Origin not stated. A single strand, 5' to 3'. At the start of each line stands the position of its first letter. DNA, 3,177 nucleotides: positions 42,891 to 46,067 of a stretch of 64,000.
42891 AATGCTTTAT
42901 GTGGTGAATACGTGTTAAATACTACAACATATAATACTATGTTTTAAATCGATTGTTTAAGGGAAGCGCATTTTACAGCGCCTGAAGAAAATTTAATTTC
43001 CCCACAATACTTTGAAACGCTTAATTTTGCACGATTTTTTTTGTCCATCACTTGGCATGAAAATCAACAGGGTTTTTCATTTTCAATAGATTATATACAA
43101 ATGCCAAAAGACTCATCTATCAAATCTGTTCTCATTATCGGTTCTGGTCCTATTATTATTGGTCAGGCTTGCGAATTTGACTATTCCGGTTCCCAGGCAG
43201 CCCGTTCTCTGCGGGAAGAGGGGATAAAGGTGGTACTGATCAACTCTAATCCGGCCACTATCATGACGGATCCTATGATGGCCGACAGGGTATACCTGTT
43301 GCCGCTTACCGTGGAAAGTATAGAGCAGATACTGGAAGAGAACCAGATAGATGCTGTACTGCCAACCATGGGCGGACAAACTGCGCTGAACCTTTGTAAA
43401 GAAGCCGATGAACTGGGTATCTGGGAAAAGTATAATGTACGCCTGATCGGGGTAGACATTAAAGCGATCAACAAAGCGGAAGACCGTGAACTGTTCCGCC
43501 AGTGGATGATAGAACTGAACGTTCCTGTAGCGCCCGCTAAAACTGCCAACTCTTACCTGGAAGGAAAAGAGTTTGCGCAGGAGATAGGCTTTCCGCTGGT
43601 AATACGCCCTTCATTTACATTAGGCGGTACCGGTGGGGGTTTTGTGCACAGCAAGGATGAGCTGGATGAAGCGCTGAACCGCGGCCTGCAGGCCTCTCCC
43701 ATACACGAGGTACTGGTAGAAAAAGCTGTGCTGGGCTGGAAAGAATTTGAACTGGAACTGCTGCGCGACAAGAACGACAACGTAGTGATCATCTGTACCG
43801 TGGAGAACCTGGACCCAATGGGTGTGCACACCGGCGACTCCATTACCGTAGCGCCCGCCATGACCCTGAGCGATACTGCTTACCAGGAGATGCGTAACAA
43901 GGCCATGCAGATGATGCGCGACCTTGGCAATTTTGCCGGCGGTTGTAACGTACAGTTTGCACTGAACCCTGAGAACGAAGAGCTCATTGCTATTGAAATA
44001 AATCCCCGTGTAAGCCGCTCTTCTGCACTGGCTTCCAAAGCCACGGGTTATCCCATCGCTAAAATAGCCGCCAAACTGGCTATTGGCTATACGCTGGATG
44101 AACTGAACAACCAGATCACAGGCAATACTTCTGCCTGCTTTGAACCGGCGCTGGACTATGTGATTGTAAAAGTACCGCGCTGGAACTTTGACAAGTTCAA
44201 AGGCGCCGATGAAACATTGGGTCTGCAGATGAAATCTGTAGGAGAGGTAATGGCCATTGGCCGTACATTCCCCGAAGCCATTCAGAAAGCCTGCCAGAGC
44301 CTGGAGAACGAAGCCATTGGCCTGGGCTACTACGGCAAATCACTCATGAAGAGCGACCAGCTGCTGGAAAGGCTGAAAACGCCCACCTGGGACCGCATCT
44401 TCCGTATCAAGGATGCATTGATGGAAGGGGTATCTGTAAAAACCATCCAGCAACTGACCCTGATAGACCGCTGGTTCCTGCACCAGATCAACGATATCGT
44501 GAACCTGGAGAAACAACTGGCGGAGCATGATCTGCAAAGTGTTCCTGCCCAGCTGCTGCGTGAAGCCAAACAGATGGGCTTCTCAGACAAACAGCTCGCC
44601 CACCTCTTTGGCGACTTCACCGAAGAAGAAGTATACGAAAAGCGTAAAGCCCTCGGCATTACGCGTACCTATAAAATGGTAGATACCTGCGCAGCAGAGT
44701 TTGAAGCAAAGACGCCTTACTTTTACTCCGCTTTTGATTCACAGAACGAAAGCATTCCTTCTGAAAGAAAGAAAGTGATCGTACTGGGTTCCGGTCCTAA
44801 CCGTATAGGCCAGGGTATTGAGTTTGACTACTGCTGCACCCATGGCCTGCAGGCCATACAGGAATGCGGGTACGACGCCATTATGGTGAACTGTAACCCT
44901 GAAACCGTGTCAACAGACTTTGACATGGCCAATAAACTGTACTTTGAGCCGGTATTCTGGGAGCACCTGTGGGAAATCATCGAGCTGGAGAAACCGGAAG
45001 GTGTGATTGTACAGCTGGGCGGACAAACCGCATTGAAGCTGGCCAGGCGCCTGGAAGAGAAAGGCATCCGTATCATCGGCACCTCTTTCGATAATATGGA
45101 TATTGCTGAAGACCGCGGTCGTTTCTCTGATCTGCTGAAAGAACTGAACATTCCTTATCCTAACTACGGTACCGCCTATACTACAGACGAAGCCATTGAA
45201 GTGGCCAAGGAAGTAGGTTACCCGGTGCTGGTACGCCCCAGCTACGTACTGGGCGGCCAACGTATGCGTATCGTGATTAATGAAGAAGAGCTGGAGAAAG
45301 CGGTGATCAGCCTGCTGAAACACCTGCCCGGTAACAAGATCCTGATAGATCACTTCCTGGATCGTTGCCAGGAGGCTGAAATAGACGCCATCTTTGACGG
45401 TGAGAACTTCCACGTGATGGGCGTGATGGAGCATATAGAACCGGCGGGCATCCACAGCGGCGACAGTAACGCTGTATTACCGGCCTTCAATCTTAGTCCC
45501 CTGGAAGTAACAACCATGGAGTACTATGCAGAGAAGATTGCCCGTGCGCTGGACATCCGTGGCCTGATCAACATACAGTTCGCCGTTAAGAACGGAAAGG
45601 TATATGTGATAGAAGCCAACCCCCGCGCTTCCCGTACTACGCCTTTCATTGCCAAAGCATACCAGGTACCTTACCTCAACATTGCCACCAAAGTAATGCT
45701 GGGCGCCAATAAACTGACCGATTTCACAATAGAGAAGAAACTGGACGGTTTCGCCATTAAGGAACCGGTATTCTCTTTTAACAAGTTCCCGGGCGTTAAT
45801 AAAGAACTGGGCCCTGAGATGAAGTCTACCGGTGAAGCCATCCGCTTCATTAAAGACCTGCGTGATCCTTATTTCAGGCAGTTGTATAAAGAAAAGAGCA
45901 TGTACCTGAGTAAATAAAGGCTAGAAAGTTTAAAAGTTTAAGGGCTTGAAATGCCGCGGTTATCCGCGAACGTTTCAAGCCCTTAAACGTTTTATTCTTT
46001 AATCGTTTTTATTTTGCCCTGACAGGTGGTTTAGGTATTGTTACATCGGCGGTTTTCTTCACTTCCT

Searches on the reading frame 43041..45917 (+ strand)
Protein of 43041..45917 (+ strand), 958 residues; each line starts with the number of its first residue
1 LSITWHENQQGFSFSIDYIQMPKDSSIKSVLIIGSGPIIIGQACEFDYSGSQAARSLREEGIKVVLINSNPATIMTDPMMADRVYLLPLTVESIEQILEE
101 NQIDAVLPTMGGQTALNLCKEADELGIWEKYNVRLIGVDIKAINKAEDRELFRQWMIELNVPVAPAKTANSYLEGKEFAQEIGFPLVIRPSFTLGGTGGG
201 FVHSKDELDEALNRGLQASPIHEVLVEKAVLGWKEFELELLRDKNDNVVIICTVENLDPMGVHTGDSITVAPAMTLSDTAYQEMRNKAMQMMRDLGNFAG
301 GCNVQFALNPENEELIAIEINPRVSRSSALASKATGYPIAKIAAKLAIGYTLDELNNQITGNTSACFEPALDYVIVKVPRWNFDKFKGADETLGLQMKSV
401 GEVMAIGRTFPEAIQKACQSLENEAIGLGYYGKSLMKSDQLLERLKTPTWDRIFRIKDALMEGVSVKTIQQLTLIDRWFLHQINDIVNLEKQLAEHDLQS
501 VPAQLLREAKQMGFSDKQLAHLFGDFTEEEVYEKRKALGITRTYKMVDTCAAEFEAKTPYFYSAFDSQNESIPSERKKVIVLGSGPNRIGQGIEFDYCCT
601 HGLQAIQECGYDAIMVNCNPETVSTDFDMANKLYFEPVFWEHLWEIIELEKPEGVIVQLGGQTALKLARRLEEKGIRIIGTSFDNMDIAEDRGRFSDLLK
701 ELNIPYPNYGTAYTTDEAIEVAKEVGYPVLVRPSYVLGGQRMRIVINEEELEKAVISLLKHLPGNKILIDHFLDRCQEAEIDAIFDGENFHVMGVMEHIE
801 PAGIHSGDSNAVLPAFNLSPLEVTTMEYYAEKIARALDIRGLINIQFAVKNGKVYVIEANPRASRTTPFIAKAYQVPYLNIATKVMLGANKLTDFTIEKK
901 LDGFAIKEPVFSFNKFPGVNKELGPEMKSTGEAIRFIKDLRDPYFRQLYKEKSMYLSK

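Call 47: search_protein_families(library=pfam, proteins=[window:43041-45917:+], max_evalue=0.00001)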
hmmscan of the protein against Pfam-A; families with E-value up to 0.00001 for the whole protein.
window:43041-45917:+ (958 aa): 9 families
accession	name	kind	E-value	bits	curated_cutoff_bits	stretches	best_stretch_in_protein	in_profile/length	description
PF02786.22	CPSase_L_D2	-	1.3e-103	345.5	19.8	2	148-354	1-210/211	Carbamoyl-phosphate synthase L chain, ATP binding domain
PF25596.1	CPSase_L_D1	-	2.9e-95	314.7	27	2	576-687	2-117/118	Carbamoyl phosphate synthase preATP-grasp domain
PF02787.25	CPSase_L_D3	-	3.4e-29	101.1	26.6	1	443-522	1-79/80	Carbamoyl-phosphate synthetase large chain, oligomerisation domain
PF02222.28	ATP-grasp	-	1.1e-17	64.8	27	2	698-863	2-163/179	ATP-grasp domain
PF07478.18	Dala_Dala_lig_C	-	8.8e-17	61.7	24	1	717-861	27-174/204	D-ala D-ala ligase C-terminus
PF02655.19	ATP-grasp_3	-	4.9e-12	46.6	23.2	1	691-863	3-157/160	ATP-grasp domain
PF01071.24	GARS_A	-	5.3e-11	43.1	27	0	697-797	8-112/194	Phosphoribosylglycinamide synthetase, ATP-grasp (A) domain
PF13535.11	ATP-grasp_4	-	3.7e-08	33.6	27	0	183-323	2-151/160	ATP-grasp domain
PF15632.11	ATPgrasp_Ter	-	4.4e-08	33.4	29.1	0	829-888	52-110/131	ATP-grasp in the biosynthetic pathway with Ter operon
